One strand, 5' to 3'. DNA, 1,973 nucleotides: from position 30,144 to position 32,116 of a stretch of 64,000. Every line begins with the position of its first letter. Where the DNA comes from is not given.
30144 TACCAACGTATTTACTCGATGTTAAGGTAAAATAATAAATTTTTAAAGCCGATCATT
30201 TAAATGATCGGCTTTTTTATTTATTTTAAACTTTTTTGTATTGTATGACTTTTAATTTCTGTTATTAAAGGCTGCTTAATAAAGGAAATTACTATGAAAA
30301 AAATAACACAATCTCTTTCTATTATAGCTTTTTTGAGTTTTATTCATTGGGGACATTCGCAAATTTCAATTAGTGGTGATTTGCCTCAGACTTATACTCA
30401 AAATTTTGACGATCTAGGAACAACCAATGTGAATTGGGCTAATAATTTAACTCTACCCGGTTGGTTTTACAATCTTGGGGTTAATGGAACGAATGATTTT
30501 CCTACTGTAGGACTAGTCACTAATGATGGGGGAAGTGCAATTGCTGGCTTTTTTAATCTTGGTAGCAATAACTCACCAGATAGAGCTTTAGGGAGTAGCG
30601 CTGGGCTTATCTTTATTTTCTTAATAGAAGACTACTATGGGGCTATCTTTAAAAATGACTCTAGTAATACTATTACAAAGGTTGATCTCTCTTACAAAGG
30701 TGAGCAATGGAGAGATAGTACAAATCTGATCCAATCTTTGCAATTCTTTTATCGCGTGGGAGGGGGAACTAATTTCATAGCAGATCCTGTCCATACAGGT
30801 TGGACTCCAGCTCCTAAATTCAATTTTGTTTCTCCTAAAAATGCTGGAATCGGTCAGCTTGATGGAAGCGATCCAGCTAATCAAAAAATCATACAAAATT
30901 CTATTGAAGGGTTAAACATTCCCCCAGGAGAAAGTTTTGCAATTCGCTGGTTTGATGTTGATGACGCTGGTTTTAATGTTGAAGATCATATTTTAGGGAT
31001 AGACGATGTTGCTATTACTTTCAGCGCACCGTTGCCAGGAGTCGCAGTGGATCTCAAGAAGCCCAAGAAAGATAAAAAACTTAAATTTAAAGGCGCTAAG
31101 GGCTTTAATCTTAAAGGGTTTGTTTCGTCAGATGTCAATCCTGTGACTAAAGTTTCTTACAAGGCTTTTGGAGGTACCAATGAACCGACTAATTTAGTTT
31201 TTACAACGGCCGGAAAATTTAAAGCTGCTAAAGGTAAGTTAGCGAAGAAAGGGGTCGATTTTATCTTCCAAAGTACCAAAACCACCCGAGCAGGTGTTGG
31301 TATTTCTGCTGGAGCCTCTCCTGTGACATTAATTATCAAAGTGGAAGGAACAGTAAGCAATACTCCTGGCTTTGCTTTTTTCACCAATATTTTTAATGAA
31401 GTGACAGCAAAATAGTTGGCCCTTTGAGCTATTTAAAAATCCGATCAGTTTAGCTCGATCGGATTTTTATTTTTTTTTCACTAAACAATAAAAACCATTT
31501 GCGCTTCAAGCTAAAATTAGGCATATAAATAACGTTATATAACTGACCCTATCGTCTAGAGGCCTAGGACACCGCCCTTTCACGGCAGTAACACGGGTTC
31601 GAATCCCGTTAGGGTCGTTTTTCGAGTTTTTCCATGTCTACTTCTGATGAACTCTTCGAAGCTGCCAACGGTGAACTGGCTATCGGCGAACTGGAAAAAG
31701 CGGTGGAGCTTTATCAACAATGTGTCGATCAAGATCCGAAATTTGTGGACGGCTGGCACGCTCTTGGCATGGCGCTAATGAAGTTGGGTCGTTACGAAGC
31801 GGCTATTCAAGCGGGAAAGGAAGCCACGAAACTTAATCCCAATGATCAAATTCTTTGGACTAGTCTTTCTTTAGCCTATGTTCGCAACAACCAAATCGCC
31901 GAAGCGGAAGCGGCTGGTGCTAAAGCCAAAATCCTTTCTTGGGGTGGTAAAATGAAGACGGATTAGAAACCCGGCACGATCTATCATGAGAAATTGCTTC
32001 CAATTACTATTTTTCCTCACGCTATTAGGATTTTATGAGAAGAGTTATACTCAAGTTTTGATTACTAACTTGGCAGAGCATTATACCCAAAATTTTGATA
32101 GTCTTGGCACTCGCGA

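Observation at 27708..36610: A 9-kb accessory island between mutL and an EamA transporter made almost entirely of orphan families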

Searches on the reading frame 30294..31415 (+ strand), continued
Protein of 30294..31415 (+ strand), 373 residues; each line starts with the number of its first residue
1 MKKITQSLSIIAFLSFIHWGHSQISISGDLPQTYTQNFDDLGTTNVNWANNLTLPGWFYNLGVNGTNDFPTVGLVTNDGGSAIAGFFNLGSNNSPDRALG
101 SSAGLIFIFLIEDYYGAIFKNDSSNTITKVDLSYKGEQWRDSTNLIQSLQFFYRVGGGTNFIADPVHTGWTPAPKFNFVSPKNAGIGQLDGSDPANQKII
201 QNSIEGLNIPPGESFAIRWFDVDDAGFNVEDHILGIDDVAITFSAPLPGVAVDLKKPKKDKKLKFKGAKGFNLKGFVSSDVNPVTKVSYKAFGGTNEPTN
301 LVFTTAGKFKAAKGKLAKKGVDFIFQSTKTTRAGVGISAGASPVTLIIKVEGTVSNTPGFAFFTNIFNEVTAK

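Call 57: search_protein_families(library=pfam, proteins=[P0063, P0081, P0045, P0059, P0095, P0119, P0121, P0046, P0078], max_evalue=0.01)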
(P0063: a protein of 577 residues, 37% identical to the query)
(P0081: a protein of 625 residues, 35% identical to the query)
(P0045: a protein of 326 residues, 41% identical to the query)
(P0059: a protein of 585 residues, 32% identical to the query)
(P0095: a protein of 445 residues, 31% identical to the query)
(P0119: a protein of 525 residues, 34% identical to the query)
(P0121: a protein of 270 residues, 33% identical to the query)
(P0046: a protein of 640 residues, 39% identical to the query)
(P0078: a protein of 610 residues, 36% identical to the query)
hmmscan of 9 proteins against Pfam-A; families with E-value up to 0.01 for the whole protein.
P0063 (577 aa): 1 family
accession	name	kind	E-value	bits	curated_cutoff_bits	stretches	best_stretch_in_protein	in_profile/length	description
PF03372.29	Exo_endo_phos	-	4.1e-07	30.4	24.5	1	228-491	1-225/225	Endonuclease/Exonuclease/phosphatase family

P0081 (625 aa): 1 family
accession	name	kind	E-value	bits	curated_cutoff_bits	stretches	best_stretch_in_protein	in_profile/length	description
PF03372.29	Exo_endo_phos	-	4.2e-10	40.2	24.5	1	277-542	1-225/225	Endonuclease/Exonuclease/phosphatase family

P0045 (326 aa): 2 families
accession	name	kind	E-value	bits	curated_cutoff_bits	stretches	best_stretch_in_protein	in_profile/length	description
PF13620.12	CarboxypepD_reg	-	3.2e-08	34.2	32.3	1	243-306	1-63/82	Carboxypeptidase regulatory-like domain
PF17210.9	SdrD_B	-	0.00078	20.1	29.7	1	251-304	19-72/112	SdrD B-like domain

P0059 (585 aa): 1 family
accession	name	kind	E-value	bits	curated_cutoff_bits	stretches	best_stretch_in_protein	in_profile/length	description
PF18962.6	Por_Secre_tail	-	3.8e-05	24.3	27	1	521-585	2-72/75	Secretion system C-terminal sorting domain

P0095 (445 aa): 1 family
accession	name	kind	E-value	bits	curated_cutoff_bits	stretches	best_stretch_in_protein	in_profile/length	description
PF03160.20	Calx-beta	-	7.4e-11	42.5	27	1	269-353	14-97/119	Calx-beta domain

P0119 (525 aa): 1 family
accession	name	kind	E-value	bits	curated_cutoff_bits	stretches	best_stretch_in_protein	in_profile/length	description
PF00353.25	HemolysinCabind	-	3.7e-24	84.8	23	5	211-246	1-36/36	RTX calcium-binding nonapeptide repeat (4 copies)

P0121 (270 aa): 1 family
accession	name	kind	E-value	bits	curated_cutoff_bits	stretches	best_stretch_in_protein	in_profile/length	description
PF07589.16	PEP-CTERM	-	1.1e-06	28.9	20.7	1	245-269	1-24/24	PEP-CTERM motif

P0046 (640 aa): 3 families
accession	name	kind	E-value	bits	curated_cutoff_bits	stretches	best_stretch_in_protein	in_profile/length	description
PF13927.12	Ig_3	-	1.1e-06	29.5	30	1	250-309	1-65/78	Immunoglobulin domain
PF19081.6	Ig_7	-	3e-05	24.7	27.3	1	253-338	3-81/84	Ig-like domain CHU_C associated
PF07679.22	I-set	-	0.0096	16.4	23.7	0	251-294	1-42/90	Immunoglobulin I-set domain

P0078 (610 aa): 0 families

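Call 66: search_protein_families(library=padloc, proteins=[window:30294-31415:+], max_evalue=0.1)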
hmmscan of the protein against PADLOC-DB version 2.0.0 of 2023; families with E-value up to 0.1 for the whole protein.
window:30294-31415:+ (373 aa): 0 families

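Call 67: search_protein_families(library=phrogs, proteins=[window:30294-31415:+], max_evalue=0.1)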
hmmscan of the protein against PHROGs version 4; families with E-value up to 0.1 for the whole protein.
window:30294-31415:+ (373 aa): 0 families

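Call 73: find_encoding_contigs(protein=P0013, flank=10000, max_places=2)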
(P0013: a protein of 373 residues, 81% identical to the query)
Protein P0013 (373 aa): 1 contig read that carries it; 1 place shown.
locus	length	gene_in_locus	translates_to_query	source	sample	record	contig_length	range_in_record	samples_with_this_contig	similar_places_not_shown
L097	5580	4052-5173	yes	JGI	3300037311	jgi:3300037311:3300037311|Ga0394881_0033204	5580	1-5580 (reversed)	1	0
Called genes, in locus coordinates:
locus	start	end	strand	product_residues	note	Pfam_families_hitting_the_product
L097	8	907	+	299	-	PF02195:ParB_N, PF17762:HTH_ParB, PF23552:ParB_C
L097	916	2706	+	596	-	PF02518:HATPase_c (weak), PF13589:HATPase_c_3, PF01119:DNA_mis_repair, PF08676:MutL_C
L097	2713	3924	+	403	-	-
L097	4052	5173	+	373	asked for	-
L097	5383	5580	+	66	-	?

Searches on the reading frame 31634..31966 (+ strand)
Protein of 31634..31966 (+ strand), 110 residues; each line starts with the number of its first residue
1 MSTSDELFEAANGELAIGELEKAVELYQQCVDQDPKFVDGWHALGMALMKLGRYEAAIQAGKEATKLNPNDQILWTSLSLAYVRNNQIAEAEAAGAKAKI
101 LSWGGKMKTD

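Call 5: search_protein_families(library=pfam, proteins=[window:31634-31966:+], max_evalue=1)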
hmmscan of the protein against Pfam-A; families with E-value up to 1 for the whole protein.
window:31634-31966:+ (110 aa): 27 families (the best 25 are shown)
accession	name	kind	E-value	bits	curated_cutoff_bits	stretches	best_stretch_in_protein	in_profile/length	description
PF07719.23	TPR_2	-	3.1e-17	61.7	27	2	39-71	2-34/34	Tetratricopeptide repeat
PF13432.12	TPR_16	-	7.5e-17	61.9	32.7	2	9-71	2-64/65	Tetratricopeptide repeat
PF13431.12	TPR_17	-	2e-14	53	24.4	2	26-59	1-34/34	Tetratricopeptide repeat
PF13414.12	TPR_11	-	2.9e-14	52.9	26.8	2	16-52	6-42/42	TPR repeat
PF13181.12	TPR_8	-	5.4e-14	51.5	25.7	2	39-71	2-34/34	Tetratricopeptide repeat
PF14559.12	TPR_19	-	5.7e-14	52.6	25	2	18-75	5-61/68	Tetratricopeptide repeat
PF13428.12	TPR_14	-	3e-13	49.4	23.5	2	39-77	2-40/44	Tetratricopeptide repeat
PF00515.34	TPR_1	-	1.7e-12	47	27.8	2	39-71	2-34/34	Tetratricopeptide repeat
PF23914.1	TPR_CcmH_CycH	-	1.8e-07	31.6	42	1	32-94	44-106/158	Cytochrome c-type biogenesis protein H TPR domain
PF13176.12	TPR_7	-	5.9e-07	29.5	27.9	2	41-71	2-34/36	Tetratricopeptide repeat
PF24575.1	TPR_Slam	-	3.5e-06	27.8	35.2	1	19-93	30-102/104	Surface lipoprotein assembly modifier, N-terminal TPR repeats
PF03704.23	BTAD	-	7.3e-06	26.8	22.1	1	42-93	66-117/146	Bacterial transcriptional activator domain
PF13174.12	TPR_6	-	3.3e-05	24.7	26.3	1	13-36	9-32/33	Tetratricopeptide repeat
PF13424.12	TPR_12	-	9.1e-05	23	30.1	1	41-98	6-71/77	Tetratricopeptide repeat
PF13374.12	TPR_10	-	9.7e-05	22.7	27.5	1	42-64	6-28/42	Tetratricopeptide repeat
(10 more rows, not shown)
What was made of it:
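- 31634..31966 (+): Small TPR protein of 110 aa with no signal peptide. Pfam TPR_2 and TPR_16, E about 1e-17 (call 5).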

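Call 66: search_protein_families(library=padloc, proteins=[window:31634-31966:+], max_evalue=0.1)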
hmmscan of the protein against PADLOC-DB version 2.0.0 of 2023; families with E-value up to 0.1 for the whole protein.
window:31634-31966:+ (110 aa): 4 families
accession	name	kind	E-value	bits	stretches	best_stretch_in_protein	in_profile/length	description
PDLC01171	TPR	-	0.00029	18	1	16-105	228-320/504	TPR repeats containing protein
PDLC01172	TPR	-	0.00038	17.4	1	7-91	222-313/448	TPR repeats containing protein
PDLC04781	PDC-M71B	-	0.0012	15.6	1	51-94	129-172/515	-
PDLC01101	PrimPol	-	0.0039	13.9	1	4-77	33-102/490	adaptation polymerase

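Call 67: search_protein_families(library=phrogs, proteins=[window:31634-31966:+], max_evalue=0.1)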
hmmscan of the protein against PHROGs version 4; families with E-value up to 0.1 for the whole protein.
window:31634-31966:+ (110 aa): 1 family
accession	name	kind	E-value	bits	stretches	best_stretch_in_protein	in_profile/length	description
phrog_7590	-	unknown function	8.1e-06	26.8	1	8-86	59-137/234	-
